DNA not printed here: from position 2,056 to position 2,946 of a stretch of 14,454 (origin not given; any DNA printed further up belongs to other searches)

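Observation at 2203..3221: Candidate split GIY-YIG homing endonuclease: catalytic domain and NUMOD3-like basic domain in separate overlapping ORFs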

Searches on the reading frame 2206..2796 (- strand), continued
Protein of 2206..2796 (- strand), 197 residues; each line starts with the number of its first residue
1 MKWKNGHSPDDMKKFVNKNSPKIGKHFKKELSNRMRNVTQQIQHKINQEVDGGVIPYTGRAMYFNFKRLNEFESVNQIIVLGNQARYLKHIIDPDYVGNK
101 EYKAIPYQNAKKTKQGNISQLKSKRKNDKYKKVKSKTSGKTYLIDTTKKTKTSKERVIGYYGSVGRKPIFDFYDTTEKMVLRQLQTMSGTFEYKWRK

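Call 32: search_protein_families(library=pfam, alignment_id=A4, max_evalue=1)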
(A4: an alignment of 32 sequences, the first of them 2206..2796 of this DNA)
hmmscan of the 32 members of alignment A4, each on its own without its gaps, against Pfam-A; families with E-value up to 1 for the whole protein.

A. member 1, window:2206-2796:- (197 aa): 0 families

B. families by the number of members that match (of 32 scanned): 22 families
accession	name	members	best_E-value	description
PF03127.19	GAT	3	0.042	GAT domain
PF20138.4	DUF6528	2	0.035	Family of unknown function (DUF6528)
PF07600.16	DUF1564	1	0.01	Protein of unknown function (DUF1564)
PF15943.11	YdaS_toxin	1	0.015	Bacterial toxin YdaS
PF21511.2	SidD_cat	1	0.021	SidD, catalytic domain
PF14524.12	Wzt_C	1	0.023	Wzt C-terminal domain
PF13462.12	Thioredoxin_4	1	0.03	Thioredoxin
PF22246.2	NeqB_N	1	0.059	NeqB N-terminal domain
PF09043.17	Lys-AminoMut_A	1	0.062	D-Lysine 5,6-aminomutase TIM-barrel domain of alpha subunit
PF16467.10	DUF5048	1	0.073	Domain of unknown function (DUF5048)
PF19756.4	DUF6243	1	0.074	Family of unknown function (DUF6243)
PF07417.17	Crl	1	0.12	Sigma factor-binding transcriptional regulator Crl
PF16998.10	17kDa_Anti_2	1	0.14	17 kDa outer membrane surface antigen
PF09374.15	PG_binding_3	1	0.14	Predicted Peptidoglycan domain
PF22882.2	GT-D-like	1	0.15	GT-D fold-like domain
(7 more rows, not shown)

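Call 33: search_protein_families(library=phrogs, alignment_id=A4, max_evalue=0.01)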
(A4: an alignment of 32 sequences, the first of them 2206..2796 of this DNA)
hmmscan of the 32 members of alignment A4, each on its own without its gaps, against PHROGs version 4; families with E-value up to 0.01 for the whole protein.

A. member 1, window:2206-2796:- (197 aa): 0 families

B. families by the number of members that match (of 32 scanned): 5 families
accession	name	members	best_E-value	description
phrog_1924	-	6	3.1e-21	minor tail protein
phrog_16207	-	2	0.00062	-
phrog_3759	-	1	6.2e-05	-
phrog_11733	-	1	0.0063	-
phrog_9621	-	1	0.0077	-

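Call 34: find_encoding_contigs(protein=P0105, flank=7000, max_places=3)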
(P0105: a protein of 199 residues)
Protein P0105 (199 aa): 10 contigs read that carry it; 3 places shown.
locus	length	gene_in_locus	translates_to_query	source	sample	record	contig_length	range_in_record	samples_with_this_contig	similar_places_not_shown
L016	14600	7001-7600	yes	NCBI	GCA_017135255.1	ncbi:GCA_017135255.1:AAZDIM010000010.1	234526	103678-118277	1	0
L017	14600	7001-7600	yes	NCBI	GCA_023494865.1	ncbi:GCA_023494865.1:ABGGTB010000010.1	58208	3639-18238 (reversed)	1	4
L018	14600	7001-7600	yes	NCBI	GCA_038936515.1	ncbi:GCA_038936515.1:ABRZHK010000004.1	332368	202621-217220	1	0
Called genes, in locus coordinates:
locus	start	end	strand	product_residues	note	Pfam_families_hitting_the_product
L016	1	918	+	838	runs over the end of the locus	PF09851:SHOCT (faint)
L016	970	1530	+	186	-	PF21430:DTP-pb9_B-dom (weak)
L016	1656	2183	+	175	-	PF09931:Phage_phiJL001_Gp84_N (weak)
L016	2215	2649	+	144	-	PF22262:DUF6950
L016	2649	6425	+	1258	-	PF09327:Phage_Tail_Tip, PF12421:Ig_GpJ_C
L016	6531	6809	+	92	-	-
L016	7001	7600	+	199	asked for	-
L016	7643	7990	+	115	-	-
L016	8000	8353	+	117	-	PF08291:Peptidase_M15_3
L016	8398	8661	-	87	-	PF11637:UvsW-1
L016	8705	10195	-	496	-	PF21241:UvsW_N, PF04851:ResIII, PF00270:DEAD, PF18766:SWI2_SNF2 (weak), PF00271:Helicase_C (weak)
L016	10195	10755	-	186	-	-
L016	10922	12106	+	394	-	PF21817:CapR (faint)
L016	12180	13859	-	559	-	PF00239:Resolvase, PF07508:Recombinase (weak), PF13408:Zn_ribbon_recom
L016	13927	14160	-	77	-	-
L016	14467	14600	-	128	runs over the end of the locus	-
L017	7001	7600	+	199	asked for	-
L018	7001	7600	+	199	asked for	-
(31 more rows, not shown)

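Call 35: find_encoding_contigs(protein=P0098, flank=7000, max_places=3)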
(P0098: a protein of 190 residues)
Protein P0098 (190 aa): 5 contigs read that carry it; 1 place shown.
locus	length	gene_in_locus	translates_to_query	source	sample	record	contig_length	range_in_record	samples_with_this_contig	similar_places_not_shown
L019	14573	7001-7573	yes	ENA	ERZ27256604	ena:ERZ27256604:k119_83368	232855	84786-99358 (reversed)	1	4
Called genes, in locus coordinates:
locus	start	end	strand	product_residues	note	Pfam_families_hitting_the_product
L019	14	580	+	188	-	-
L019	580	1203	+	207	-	-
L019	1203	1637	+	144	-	PF22262:DUF6950 (weak)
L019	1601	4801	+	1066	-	PF13550:Phage-tail_3, PF00041:fn3 (weak), PF25059:FN3_DSCAM-DSCAML_C (faint), PF09327:Phage_Tail_Tip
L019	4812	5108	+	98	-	-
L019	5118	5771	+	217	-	PF28254:DUF8377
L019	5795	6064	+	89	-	PF10805:DUF2730 (weak), PF26095:CC_Bre1 (weak), PF10779:XhlA (faint)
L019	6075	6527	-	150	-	PF00959:Phage_lysozyme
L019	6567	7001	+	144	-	PF19835:SegE_GIY-YIG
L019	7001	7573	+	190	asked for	-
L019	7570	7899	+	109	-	-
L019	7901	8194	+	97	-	-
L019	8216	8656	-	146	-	-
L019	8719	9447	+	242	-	-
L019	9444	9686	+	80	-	-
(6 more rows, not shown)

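Call 38: predict_structure(alignment_id=A4)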
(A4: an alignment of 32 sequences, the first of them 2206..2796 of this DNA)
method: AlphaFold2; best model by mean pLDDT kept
length: 197 residues; sequences in the alignment: 32
mean_pLDDT: 87.5   pTM: 0.74
mean pLDDT of the five models: 87.5, 84.1, 83.7, 82.3, 81.0
residues with pLDDT >= 90: 92; 70-90: 97; 50-70: 4; < 50: 4
segments of 3 or more residues with pLDDT < 50: 1-4
pLDDT, mean of each block of 10 residues (from residue 1): 57 83 88 95 92 83 93 90 89 87 90 88 92 90 90 86 88 94 89 83
secondary structure, 60 per line:
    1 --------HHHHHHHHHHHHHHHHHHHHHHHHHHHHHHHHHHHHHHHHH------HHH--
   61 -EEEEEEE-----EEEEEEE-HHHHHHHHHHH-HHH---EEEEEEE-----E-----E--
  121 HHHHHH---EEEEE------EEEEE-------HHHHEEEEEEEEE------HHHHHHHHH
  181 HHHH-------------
elements in order: H9-49 E62-68 E74-80 H82-92 E100-106 H121-126 E130-134 E141-145 H153-156 E157-165 H172-184
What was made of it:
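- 2203..2796 (-): ORF2: a 197-aa basic protein with an HK97-gp10/λ gpZ-type tail-completion-protein fold plus an inserted β-domain that carries the Lys-rich loops. The AF2 model has pLDDT 87.5 and pTM 0.74 (call 38).
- On Tail completion protein (λ gpZ / HK97 gp10 / 80α gp51) (ORF2): The model has pLDDT 87.5 (call 38).
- Closest known: NUMOD3 DNA-binding modules of GIY-YIG and HNH homing endonucleases. Different: It forms part of a 40-residue helix of a different fold (call 38).
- Checked: In the model it is simply the start of one long α-helix, residues 9-49 (call 38).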

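Call 39: find_related_loci(query=A2, collection=viral_contigs, flank=5000)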
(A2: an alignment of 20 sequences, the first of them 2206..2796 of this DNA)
Query A2 (197 aa) in viral_contigs; peptide patterns used: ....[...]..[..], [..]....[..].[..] (x = any residue, [..] = any of these).
176 stretches matched a pattern; 60 encode a relative of the query (tblastn E <= 1e-3); 60 distinct loci.
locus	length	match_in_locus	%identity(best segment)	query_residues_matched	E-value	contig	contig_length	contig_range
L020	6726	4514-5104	97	1-197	4e-128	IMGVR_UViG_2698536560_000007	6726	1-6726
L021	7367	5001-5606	66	1-197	7e-87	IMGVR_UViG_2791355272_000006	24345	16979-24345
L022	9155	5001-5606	65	1-197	4e-86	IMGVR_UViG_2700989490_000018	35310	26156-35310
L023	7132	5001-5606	65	1-197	3e-86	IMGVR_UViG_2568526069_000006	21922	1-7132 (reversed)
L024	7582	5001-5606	65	1-197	1e-85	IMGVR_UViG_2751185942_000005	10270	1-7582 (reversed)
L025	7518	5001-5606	65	1-197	1e-85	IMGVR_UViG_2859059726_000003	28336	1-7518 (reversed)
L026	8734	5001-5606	65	1-197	2e-85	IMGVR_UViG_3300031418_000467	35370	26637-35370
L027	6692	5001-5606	64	1-197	8e-85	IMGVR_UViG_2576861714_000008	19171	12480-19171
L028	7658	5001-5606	64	1-197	1e-84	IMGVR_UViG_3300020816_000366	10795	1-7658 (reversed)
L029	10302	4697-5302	64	1-197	8e-85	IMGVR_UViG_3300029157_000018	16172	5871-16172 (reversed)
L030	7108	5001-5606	63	1-197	3e-84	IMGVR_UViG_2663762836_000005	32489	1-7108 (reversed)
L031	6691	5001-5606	64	1-197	4e-84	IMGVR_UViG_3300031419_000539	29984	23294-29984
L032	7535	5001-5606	63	1-197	1e-83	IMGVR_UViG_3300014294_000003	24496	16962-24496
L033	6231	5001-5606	63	1-197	1e-83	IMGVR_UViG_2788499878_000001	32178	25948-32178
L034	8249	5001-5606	64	1-197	4e-83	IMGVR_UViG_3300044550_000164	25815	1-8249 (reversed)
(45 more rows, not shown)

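Call 43: search_dna_similar(query=P0105, collection=phages, mode=protein, max_rows=25, max_evalue=0.001)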
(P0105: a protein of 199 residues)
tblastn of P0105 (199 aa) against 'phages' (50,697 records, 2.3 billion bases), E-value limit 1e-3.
Records with a match: 7; places in all: 7; records where one place covers at least 80% of the query: 0.
Best place of each record, by identity: <60% 7.
By first word of the organism name: Ralstonia 6; Escherichia 1.
By host as written in the record: Ralstonia solanacearum 5; Escherichia coli 1; Ralstonia solanacearum R300, UW27 1.
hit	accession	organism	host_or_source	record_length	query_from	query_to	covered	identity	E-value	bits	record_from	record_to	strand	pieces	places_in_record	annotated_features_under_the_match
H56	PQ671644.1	Escherichia phage DCP80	Escherichia coli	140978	42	186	73%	32.0%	1e-7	56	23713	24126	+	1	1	hypothetical protein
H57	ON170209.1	Ralstonia phage YO122_2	Ralstonia solanacearum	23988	40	114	38%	34.2%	3e-4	46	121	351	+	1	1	record has no annotation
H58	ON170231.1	Ralstonia phage YO135_4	Ralstonia solanacearum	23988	40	114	38%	34.2%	3e-4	46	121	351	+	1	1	record has no annotation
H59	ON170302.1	Ralstonia phage YO178_1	Ralstonia solanacearum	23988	40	114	38%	34.2%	3e-4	46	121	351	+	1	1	record has no annotation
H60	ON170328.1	Ralstonia phage YO194_2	Ralstonia solanacearum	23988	40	114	38%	34.2%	3e-4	46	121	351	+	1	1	record has no annotation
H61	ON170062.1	Ralstonia phage YO023_3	Ralstonia solanacearum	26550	40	114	38%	34.2%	6e-4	46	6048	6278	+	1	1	record has no annotation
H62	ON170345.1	Ralstonia phage YO375_1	Ralstonia solanacearum R300, UW27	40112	40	114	38%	34.2%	6e-4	46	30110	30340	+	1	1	record has no annotation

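Call 44: search_protein_families(library=phrogs, proteins=[P0105, P0112, P0116, P0118, P0119, P0120, P0122, P0100, P0097, P0095], max_evalue=0.01)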
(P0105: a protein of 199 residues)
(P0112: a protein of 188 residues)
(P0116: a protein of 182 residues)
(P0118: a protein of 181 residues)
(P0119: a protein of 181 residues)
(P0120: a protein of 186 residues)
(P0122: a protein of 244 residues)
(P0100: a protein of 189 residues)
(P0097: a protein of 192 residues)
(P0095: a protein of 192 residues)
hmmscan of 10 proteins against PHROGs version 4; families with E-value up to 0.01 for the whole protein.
P0105 (199 aa): 1 family
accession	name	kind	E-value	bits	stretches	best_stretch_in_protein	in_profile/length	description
phrog_1924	-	tail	3.6e-05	24.7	1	1-169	1-181/237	minor tail protein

P0112 (188 aa): 1 family
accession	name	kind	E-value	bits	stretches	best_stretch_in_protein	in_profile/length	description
phrog_1924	-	tail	9.8e-06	26.6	1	33-136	36-157/237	minor tail protein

P0116 (182 aa): 1 family
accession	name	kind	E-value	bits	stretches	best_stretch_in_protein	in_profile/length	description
phrog_1924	-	tail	1e-05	26.5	1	7-93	2-93/237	minor tail protein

P0118 (181 aa): 2 families
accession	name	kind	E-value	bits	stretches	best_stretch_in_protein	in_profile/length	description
phrog_3759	-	unknown function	6.2e-05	23.5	1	78-176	136-230/323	-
phrog_1924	-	tail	0.0012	19.8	0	24-86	30-96/237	minor tail protein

P0119 (181 aa): 1 family
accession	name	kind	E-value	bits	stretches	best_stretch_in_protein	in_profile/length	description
phrog_1924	-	tail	0.0016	19.4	1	29-68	30-69/237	minor tail protein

P0120 (186 aa): 0 families

P0122 (244 aa): 1 family
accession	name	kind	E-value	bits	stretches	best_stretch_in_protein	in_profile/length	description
phrog_1924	-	tail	3.1e-21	77.3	1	39-243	6-236/237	minor tail protein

P0100 (189 aa): 0 families

P0097 (192 aa): 0 families

P0095 (192 aa): 0 families
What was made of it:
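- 2203..2796 (-): Distant family members hit phrog_1924 'minor tail protein' (calls 33, 44).
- Distant members hit phrog_1924 'minor tail protein', best E = 3.1e-21 (calls 33, 44).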

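Call 45: search_dna_similar(query=P0122, collection=phages, mode=protein, max_rows=25, max_evalue=0.001)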
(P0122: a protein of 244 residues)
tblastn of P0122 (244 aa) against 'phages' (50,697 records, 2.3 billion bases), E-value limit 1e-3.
Records with a match: 14; places in all: 14; records where one place covers at least 80% of the query: 0.
Best place of each record, by identity: <60% 14.
By first word of the organism name: Ralstonia 6; Rhodobacter 5; Synechococcus 2; Dinoroseobacter 1.
By host as written in the record: Rhodobacter capsulatus YW1 5; Ralstonia solanacearum 5; Synechococcus sp. CB0201 2; Dinoroseobacter shibae DFL12. 1; Ralstonia solanacearum R300, UW27 1.
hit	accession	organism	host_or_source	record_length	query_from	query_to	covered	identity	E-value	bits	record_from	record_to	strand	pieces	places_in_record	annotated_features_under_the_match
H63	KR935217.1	Rhodobacter phage RcCronus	Rhodobacter capsulatus YW1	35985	35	206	70%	31.2%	2e-13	75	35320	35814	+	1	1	minor tail protein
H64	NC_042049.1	Rhodobacter phage RcCronus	Rhodobacter capsulatus YW1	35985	35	206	70%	31.2%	2e-13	75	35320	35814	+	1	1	minor tail protein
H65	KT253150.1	Rhodobacter phage RcSaxon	Rhodobacter capsulatus YW1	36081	35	206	70%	31.2%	4e-13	74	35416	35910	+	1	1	minor tail protein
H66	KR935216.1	Rhodobacter phage RcRhea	Rhodobacter capsulatus YW1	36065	35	206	70%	30.1%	2e-11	69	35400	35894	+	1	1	minor tail protein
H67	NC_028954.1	Rhodobacter phage RcRhea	Rhodobacter capsulatus YW1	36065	35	206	70%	30.1%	2e-11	69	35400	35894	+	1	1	minor tail protein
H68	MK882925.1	Dinoroseobacter phage vB_DshS-R4C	Dinoroseobacter shibae DFL12.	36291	34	191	65%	31.0%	5e-7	56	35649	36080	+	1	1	minor tail protein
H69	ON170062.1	Ralstonia phage YO023_3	Ralstonia solanacearum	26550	54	208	64%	31.0%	2e-11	69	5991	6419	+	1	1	record has no annotation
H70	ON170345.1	Ralstonia phage YO375_1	Ralstonia solanacearum R300, UW27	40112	54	208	64%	31.0%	2e-11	69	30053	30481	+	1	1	record has no annotation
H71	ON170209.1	Ralstonia phage YO122_2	Ralstonia solanacearum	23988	54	208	64%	30.4%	4e-11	68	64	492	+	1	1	record has no annotation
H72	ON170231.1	Ralstonia phage YO135_4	Ralstonia solanacearum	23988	54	208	64%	30.4%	4e-11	68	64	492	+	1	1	record has no annotation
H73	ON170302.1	Ralstonia phage YO178_1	Ralstonia solanacearum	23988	54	208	64%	30.4%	4e-11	68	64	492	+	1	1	record has no annotation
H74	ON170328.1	Ralstonia phage YO194_2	Ralstonia solanacearum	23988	54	208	64%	30.4%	4e-11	68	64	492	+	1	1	record has no annotation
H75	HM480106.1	Synechococcus phage S-CBS1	Synechococcus sp. CB0201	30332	48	206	65%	27.7%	2e-5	51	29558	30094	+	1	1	hypothetical protein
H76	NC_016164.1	Synechococcus phage S-CBS1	Synechococcus sp. CB0201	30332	48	206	65%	27.7%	2e-5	51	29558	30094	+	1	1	minor tail protein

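Call 46: get_annotated_region(hit=H56, flank=6000)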
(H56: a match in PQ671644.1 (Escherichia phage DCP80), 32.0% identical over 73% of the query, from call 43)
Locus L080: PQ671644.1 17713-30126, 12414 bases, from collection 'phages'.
description: Escherichia phage DCP80, complete genome.
organism: Escherichia phage DCP80 (NCBI taxid 3396873)
taxonomy: Viruses; Duplodnaviria; Heunggongvirae; Uroviricota; Caudoviricetes; Straboviridae; Tevenvirinae; Gaprivervirus
host: Escherichia coli; source: -; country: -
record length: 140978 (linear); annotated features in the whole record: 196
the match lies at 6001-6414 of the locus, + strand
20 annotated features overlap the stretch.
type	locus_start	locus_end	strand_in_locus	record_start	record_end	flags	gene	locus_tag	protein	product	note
CDS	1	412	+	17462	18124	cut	-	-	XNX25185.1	hypothetical protein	-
CDS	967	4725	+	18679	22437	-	-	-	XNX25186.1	hypothetical protein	-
CDS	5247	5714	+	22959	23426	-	-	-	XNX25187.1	recombination endonuclease VII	-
CDS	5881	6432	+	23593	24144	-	-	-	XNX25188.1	hypothetical protein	-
CDS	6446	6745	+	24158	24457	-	-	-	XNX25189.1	hypothetical protein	-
CDS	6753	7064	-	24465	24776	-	-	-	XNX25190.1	hypothetical protein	-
CDS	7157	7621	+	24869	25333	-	-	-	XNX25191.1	endolysin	-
CDS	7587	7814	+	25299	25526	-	-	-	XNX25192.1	hypothetical protein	-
CDS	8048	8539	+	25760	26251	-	-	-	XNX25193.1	hypothetical protein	-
CDS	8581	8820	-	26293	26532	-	-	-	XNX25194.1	hypothetical protein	-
CDS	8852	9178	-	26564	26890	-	-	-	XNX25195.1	hypothetical protein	-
CDS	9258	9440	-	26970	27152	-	-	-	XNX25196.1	hypothetical protein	-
CDS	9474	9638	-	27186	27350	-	-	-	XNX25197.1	hypothetical protein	-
CDS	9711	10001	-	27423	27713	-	-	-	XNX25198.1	hypothetical protein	-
CDS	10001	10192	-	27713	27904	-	-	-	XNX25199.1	hypothetical protein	-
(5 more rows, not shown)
